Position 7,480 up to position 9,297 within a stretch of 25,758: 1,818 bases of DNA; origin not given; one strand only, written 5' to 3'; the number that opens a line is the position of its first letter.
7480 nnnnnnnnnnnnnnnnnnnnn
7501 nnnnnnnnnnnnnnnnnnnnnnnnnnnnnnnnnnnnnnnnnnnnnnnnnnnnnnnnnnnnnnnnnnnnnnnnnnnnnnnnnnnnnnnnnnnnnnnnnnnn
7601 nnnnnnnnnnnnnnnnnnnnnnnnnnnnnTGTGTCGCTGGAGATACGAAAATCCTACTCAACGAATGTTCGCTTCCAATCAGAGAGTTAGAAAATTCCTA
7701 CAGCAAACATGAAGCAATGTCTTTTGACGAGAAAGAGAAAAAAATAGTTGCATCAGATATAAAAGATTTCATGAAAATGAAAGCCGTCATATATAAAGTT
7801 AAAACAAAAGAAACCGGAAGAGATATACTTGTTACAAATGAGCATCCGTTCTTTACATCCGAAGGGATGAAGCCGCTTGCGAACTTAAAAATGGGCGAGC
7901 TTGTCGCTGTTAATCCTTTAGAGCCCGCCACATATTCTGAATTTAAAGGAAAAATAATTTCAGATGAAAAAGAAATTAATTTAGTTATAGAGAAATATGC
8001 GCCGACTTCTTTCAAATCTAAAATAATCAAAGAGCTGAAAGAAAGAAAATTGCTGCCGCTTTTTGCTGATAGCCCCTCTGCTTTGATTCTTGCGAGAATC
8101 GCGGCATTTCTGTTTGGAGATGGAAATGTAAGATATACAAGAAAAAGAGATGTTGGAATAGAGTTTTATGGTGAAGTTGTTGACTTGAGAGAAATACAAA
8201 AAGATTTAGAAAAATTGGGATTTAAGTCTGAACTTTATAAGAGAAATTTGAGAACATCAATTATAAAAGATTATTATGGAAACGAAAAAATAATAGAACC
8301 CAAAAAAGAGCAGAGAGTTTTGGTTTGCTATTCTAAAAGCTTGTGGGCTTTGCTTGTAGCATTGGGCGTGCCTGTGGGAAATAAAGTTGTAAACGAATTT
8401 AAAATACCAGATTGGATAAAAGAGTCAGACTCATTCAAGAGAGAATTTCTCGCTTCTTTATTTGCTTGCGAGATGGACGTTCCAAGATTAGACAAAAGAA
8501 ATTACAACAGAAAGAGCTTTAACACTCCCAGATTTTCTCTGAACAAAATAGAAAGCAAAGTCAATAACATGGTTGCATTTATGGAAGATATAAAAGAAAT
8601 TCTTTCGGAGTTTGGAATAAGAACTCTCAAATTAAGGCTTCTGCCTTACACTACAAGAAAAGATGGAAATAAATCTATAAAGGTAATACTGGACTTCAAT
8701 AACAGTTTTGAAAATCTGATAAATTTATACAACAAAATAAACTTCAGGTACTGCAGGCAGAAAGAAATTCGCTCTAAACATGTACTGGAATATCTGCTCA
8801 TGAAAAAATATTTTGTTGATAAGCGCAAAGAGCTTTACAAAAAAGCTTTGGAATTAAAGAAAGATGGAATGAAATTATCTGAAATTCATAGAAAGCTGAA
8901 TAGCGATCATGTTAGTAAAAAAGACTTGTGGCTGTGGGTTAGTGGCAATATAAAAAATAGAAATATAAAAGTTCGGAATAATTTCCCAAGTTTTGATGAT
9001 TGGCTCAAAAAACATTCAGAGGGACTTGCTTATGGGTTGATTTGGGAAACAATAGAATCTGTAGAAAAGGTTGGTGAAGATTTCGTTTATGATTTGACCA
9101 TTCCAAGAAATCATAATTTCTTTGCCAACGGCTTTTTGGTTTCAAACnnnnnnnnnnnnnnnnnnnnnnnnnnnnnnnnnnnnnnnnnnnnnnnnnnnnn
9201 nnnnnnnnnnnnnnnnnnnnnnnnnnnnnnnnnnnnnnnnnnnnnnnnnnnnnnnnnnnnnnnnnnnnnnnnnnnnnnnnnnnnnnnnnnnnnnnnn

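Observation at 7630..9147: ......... intein inserted in the catalytic motif of Pus10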

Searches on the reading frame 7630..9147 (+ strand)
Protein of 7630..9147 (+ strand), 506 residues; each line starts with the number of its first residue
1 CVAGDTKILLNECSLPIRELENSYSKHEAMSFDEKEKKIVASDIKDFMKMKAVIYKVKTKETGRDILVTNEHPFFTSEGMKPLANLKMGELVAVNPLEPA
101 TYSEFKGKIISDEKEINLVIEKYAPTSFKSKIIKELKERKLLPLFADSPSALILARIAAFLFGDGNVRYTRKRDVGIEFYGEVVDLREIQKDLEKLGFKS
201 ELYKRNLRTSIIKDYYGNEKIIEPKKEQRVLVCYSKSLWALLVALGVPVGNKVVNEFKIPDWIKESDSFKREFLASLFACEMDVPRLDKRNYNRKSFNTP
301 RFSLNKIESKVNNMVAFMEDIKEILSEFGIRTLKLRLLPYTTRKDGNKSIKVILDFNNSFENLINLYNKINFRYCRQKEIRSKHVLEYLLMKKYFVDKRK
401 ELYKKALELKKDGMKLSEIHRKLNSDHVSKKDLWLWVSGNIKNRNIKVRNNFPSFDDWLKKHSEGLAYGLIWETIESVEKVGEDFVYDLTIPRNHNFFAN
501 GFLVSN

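Call 4: search_protein_families(library=pfam, proteins=[window:7630-9147:+], max_evalue=0.1)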
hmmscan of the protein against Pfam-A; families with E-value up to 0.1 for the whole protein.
window:7630-9147:+ (506 aa): 2 families
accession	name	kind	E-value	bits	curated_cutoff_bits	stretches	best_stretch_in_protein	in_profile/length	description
PF14890.11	Intein_splicing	-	1.3e-19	71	35.8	1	10-506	4-155/155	Intein splicing domain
PF14528.11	LAGLIDADG_3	-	3.2e-05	24.5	22.5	1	153-242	3-78/82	LAGLIDADG-like domain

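Call 5: search_protein_families(library=ncbifam, proteins=[window:7630-9147:+], max_evalue=0.1)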
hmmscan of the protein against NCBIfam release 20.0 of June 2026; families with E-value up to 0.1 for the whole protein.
window:7630-9147:+ (506 aa): 7 families
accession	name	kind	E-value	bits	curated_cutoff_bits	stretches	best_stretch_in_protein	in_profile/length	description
NF038162.1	RtcB_rel_intein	exception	4.9e-83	279.7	1150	1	1-506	95-578/961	intein-containing RtcB family protein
NF003158.0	PRK04132.1-3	equivalog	9.4e-28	95.9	1750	2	130-504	915-1253/1437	replication factor C small subunit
NF005852.0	PRK07773.1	equivalog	1e-17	63.7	780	2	1-94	398-492/886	replicative DNA helicase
TIGR01445.1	intein_Nterm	domain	5.8e-10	40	24.5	1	1-76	1-83/83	intein N-terminal splicing region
NF011418.0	PRK14845.1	equivalog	2.4e-08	32.2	756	1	28-506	68-474/1049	translation initiation factor IF-2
NF006207.0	PRK08332.1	equivalog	3.4e-07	27.9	2400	1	474-506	1209-1241/1684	vitamin B12-dependent ribonucleotide reductase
TIGR01443.1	intein_Cterm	domain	3.6e-07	30.2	15.6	1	485-506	1-23/24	intein C-terminal splicing region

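Call 6: find_homologous_proteins(query=window:7630-9147:+, max_evalue=0.00001)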
Query window:7630-9147:+ (506 aa): 44 proteins with E <= 0.00001 among 8000 candidates.
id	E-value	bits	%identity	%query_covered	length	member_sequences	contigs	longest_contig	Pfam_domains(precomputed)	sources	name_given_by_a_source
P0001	2.3e-123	431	51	85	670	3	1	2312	PF22023.2,PF21238.3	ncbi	ncbi:MAG: hypothetical protein COS07_04575, partial [Candidatus Aenigmarchaeota archaeon CG01_land_8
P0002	2.2e-99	352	38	100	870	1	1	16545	PF04055.28,PF14890.12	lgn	-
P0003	4.9e-98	347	39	100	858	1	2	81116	PF04055.28,PF14890.12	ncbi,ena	ncbi:MAG: radical SAM protein [Thermoproteota archaeon]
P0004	9.3e-89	317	36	100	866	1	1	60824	PF04055.28,PF14890.12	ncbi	-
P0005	1.2e-85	306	37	100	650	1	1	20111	PF00164.32,PF14890.12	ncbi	-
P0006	2.7e-79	285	37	100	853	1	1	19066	PF04055.28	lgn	-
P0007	3.1e-75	272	34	100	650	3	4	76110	PF00164.32,PF14890.12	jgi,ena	-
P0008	2.1e-74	269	32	100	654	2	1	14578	PF00164.32,PF14890.12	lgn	-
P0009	6.2e-74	268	56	44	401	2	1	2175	PF21238.3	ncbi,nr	ncbi:MAG: hypothetical protein GW914_02050 [Candidatus Aenigmarchaeota archaeon]|nr:hypothetical pro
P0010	6.4e-74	268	35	100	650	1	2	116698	PF00164.32,PF14890.12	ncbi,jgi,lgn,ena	-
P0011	7.6e-73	264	35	100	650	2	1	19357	PF00164.32,PF14890.12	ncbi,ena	ncbi:MAG: hypothetical protein AABX29_04310 [Nanoarchaeota archaeon]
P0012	4.2e-72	262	33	100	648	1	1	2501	PF00164.32,PF14890.12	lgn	-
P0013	2.8e-70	256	32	100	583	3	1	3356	PF00164.32,PF14890.12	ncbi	ncbi:MAG: hypothetical protein QXZ59_04620 [Nitrososphaeria archaeon]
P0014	5.8e-70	255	33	100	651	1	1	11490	PF00164.32,PF14890.12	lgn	-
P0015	1.3e-69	253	33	100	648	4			PF00164.32,PF14890.12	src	-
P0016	5.3e-69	251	30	100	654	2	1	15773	PF00164.32,PF14890.12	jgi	-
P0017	3.1e-68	249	30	100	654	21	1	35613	PF00164.32,PF14890.12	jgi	jgi:ribosomal protein uS12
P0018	3.3e-68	249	34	100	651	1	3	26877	PF00164.32,PF14890.12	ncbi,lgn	-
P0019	4.3e-66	242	30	100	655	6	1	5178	PF00164.32,PF14890.12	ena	-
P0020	1.7e-64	237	33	100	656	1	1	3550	PF00164.32,PF14890.12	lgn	-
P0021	2.6e-64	236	32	100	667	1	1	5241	PF01139.23,PF14890.12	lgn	-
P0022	1.5e-63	233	31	100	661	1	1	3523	PF00164.32,PF14890.12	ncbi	-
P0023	8.9e-63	231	31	100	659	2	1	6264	PF00164.32,PF14890.12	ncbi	-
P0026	3.8e-55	206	35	77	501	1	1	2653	PF01139.23,PF14890.12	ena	-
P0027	1.9e-50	190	34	73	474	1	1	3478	PF01139.23,PF14890.12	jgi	jgi:tRNA-splicing ligase RtcB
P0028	2.0e-43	167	29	100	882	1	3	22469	PF01935.24,PF14890.12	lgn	-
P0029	2.9e-43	166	35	64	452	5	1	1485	PF01139.23,PF14890.12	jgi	-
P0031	8.3e-42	162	29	100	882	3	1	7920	PF01935.24,PF14528.12,PF14890.12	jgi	-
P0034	1.8e-24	105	34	54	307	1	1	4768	PF13384.13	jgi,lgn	jgi:hypothetical protein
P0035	5.0e-18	83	23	90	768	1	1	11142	PF04321.24,PF16363.12,PF02719.22,PF01073.26,PF07993.19,PF01370.28,PF14890.12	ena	-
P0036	1.6e-17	82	25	70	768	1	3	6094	PF04321.24,PF16363.12,PF02719.22,PF01073.26,PF07993.19,PF01370.28,PF14890.12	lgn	-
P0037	1.2e-16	79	30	57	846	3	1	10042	PF08542.17,PF25361.2,PF14528.12,PF00004.36,PF05496.19,PF13177.13,PF14890.12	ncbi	-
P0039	4.0e-14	70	23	73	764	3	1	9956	PF04321.24,PF16363.12,PF02719.22,PF01073.26,PF07993.19,PF13460.13,PF01370.28,PF14890.12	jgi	-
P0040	9.3e-12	63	24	66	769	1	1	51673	PF04321.24,PF16363.12,PF02719.22,PF01073.26,PF07993.19,PF01370.28,PF14890.12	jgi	jgi:nucleoside-diphosphate-sugar epimerase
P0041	4.5e-8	50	35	21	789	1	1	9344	PF00005.34,PF14528.12,PF02463.26,PF14890.12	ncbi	-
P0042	8.0e-8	50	32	29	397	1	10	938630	PF13412.13,PF01022.27,PF14528.12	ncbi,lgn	ncbi:MAG: LAGLIDADG family homing endonuclease [Candidatus Aenigmatarchaeota archaeon]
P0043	1.2e-6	46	42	13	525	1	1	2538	PF03796.22,PF13481.13,PF14890.12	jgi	jgi:replicative DNA helicase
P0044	5.9e-6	43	36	21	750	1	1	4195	PF00005.34,PF14528.12,PF02463.26,PF14890.12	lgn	-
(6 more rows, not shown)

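Call 7: search_solved_structures(query=window:7630-9147:+, max_evalue=0.01, show_alignments=2)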
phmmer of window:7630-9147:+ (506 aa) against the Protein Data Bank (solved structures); distinct sequences matched with E-value up to 0.01: 11.
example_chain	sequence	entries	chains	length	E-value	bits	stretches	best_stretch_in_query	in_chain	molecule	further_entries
1mi8_A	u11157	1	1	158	5.6e-09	38.5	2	469-504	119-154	DnaB intein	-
6frg_A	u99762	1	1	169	1.8e-07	33.6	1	2-94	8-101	Replicative DNA helicase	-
6frh_A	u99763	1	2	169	1.8e-07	33.6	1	2-94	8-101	Replicative DNA helicase,Replicative DNA helicase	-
6rpq_A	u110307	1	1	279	2.1e-06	30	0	470-506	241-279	Ubiquitin-like protein SMT3,1108aa long hypothetical cell division control protein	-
4o1r_A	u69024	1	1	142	2.1e-06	30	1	470-506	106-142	Replicative DNA helicase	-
6fre_A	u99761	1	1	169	4.2e-06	29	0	470-504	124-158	Replicative DNA helicase,Replicative DNA helicase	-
7cfv_A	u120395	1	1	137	2.3e-05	26.6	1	472-506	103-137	Spl DnaX mini-intein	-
3cmu_A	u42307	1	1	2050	0.00049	22.2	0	175-202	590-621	Protein recA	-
3cmt_A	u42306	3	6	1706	0.00079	21.5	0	175-223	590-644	Protein recA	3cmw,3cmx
3cmv_A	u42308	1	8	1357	0.0028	19.7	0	175-223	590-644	Protein recA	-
6rpp_A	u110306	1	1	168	0.0088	18.1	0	470-504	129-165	Cell division control protein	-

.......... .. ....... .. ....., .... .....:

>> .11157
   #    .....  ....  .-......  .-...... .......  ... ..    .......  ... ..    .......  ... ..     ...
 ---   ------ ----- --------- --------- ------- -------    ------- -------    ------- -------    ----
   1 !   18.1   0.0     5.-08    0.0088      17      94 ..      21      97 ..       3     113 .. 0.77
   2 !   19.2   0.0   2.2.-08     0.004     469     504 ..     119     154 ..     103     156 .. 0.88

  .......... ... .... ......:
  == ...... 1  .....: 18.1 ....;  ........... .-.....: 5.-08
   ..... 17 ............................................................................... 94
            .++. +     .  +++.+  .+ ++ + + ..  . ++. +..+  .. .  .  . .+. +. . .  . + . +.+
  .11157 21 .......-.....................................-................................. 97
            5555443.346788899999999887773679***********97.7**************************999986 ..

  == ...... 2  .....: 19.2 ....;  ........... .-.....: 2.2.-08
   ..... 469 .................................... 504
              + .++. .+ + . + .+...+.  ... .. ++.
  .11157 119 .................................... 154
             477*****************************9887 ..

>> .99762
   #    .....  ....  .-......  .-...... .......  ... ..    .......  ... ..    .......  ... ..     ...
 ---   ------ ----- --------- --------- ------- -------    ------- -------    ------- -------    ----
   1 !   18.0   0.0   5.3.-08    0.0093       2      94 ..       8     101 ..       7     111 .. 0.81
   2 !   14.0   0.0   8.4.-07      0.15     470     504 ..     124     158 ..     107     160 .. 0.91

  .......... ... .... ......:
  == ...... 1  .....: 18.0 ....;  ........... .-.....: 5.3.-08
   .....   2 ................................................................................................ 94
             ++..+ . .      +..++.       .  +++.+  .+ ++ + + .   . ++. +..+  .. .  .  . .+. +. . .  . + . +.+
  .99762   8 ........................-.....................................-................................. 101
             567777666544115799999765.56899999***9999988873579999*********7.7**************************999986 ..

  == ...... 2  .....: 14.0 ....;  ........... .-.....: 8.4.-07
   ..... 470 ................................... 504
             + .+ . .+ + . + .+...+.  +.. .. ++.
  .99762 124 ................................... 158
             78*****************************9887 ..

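Call 39: find_related_loci(query=window:7630-9147:+, collection=viral_contigs, flank=3000)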
Query window:7630-9147:+ (506 aa) in viral_contigs; peptide patterns used: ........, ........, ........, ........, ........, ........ (x = any residue, [..] = any of these).
15 stretches matched a pattern; 1 encode a relative of the query (tblastn E <= 1e-3); 1 distinct loci.
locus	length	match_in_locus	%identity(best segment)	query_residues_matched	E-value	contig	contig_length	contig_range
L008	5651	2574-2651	54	481-506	2e-5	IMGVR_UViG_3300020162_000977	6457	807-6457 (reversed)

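Call 47: predict_structure(alignment_id=A1)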
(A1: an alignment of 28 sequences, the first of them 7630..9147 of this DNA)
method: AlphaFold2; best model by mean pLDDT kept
length: 506 residues; sequences in the alignment: 28
mean_pLDDT: 91.1   pTM: 0.89
mean pLDDT of the five models: 91.1, 90.7, 90.4, 89.9, 89.6
residues with pLDDT >= 90: 377; 70-90: 107; 50-70: 22; < 50: 0
segments of 3 or more residues with pLDDT < 50: none
pLDDT, mean of each block of 10 residues (from residue 1): 94 90 92 91 94 97 96 95 96 85 74 96 90 97 92 96 92 84 94 96 81 74 72 96 96 94 92 96 88 78 95 97 97 94 81 94 94 94 95 94 93 93 88 86 85 92 92 97 95 90 93
secondary structure, 60 per line:
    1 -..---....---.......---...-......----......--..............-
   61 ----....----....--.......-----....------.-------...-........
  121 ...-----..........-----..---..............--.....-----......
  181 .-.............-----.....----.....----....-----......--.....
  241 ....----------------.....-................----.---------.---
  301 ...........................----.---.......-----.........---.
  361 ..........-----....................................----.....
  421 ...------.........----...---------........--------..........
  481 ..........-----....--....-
elements in order: E7-10 E14-16 H17-20 E28-33 E38-43 E46-59 E65-68 E73-76 E79-82 E91-94 E109-111 H113-123 H129-138 H149-162 E165-169 E175-181 H183-195 E201-205 E210-214 E219-222 E228-233 H236-244 H261-265 H267-281 E301-307 H308-327 E336-342 E348-356 H360-370 H376-411 H416-423 H430-438 H455-462 E471-490 E496-499 E502-505

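Call 51: fold_search(model_id=the predicted structure, library=pdb)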
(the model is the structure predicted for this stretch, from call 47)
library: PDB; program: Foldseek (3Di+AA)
matches with E <= 10: 743; with E <= 0.001: 66
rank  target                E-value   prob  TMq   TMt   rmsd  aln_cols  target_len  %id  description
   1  7qss                  2.7e-16  1.00  0.31  0.36  18.0       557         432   16  Crystal structure of homing endonuclease-associated TliVMA intein (C1A) (released 2022-03-30)
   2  1dq3                  4.6e-16  1.00  0.31  0.34  16.9       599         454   16  CRYSTAL STRUCTURE OF AN ARCHAEAL INTEIN-ENCODED HOMING ENDONUCLEASE PI-PFUI (released 2000-07-05)
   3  7qsu                  1.3e-15  1.00  0.28  0.38  16.2       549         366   15  Crystal structure of homing endonuclease-associated TliVMA intein (C1A, d333-339) (released 2022-03-30)
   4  2cw7                  7.6e-13  1.00  0.28  0.27  19.8       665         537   12  Crystal structure of intein homing endonuclease II (released 2006-04-18)
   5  7qst                  2.0e-12  1.00  0.27  0.36  15.2       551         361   14  Crystal structure of homing endonuclease-associated PhoVMA intein (C1A) (released 2022-03-30)
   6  1vde_A                7.4e-10  1.00  0.28  0.32  24.3       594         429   11  PI-SCEI, A HOMING ENDONUCLEASE WITH PROTEIN SPLICING ACTIVITY (released 1998-04-08)
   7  1lwt_A                7.4e-10  1.00  0.27  0.30  25.2       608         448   12  Crystal structure of the intein homing endonuclease PI-SceI bound to its substrate DNA (Ca2+ free) (released 2002-09-27)
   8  1um2_B                1.3e-09  1.00  0.25  0.29  25.0       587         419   12  Crystal Structure of the Vma1-Derived Endonuclease with the Ligated Extein Segment (released 2004-09-22)
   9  1lws_A                1.4e-09  1.00  0.27  0.31  24.4       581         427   13  Crystal structure of the intein homing endonuclease PI-SceI bound to its recognition sequence (released 2002-09-27)
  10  1dfa                  3.9e-09  1.00  0.24  0.29  21.9       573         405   11  CRYSTAL STRUCTURE OF PI-SCEI IN C2 SPACE GROUP (released 1999-12-08)
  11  1um2_A                1.1e-08  1.00  0.28  0.33  24.8       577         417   12  Crystal Structure of the Vma1-Derived Endonuclease with the Ligated Extein Segment (released 2004-09-22)
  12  6frg                  2.0e-07  1.00  0.18  0.56   5.2       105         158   27  Crystal structure of G-1F mutant of Ssp DnaB Mini-Intein variant M86 (released 2019-01-30)
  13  6frh_A                4.5e-07  1.00  0.19  0.57   6.0       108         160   25  Crystal structure of Ssp DnaB Mini-Intein variant M86 (released 2019-01-30)
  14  3mxa_A                4.5e-07  1.00  0.28  0.44  13.6       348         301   10  Molecular basis of engineered meganuclease targeting of the endogenous human RAG1 locus (released 2010-10-06)
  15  6frh_B                2.0e-06  1.00  0.18  0.58   1.2        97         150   28  Crystal structure of Ssp DnaB Mini-Intein variant M86 (released 2019-01-30)
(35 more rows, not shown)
